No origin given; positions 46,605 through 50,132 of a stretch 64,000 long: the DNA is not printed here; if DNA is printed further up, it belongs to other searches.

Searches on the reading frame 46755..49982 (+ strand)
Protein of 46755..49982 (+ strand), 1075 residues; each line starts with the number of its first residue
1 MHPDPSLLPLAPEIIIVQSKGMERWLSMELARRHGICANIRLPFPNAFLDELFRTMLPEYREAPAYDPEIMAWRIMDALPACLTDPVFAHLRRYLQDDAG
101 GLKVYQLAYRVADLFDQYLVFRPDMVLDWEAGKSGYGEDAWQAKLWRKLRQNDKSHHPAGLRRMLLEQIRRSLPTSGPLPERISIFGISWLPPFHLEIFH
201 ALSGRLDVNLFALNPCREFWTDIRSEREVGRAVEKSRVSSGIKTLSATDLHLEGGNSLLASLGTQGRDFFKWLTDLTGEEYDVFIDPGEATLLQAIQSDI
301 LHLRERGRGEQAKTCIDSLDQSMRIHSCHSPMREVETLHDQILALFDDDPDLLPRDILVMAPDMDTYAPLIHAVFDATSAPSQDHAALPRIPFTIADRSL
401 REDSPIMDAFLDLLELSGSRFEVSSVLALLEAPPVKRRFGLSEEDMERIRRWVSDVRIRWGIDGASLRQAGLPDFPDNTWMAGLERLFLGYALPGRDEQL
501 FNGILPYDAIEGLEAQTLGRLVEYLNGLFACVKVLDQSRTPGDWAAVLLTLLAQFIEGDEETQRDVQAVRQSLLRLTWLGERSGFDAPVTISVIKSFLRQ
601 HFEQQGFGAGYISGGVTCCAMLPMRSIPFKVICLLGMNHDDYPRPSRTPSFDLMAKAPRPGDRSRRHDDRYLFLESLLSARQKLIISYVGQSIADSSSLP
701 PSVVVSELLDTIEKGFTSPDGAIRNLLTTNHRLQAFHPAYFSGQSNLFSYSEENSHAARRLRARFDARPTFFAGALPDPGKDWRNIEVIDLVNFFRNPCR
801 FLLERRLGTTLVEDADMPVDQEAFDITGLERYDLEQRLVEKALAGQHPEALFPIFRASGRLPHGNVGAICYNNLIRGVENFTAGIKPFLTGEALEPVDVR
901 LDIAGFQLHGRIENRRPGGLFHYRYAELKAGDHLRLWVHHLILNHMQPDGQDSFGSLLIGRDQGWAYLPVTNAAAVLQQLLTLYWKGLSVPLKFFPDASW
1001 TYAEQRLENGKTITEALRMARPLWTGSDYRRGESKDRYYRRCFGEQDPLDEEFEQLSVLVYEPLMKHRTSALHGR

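Call 28: search_protein_families(library=pfam, proteins=[window:46755-49982:+])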
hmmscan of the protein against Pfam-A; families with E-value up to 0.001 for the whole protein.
window:46755-49982:+ (1075 aa): 2 families
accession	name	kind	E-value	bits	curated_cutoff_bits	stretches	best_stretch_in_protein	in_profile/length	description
PF04257.20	Exonuc_V_gamma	-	1.4e-92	310.7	25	1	9-302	27-313/314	Exodeoxyribonuclease V, gamma subunit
PF17946.7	RecC_C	-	7.2e-59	199.5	22.6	1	783-1006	1-201/202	RecC C-terminal domain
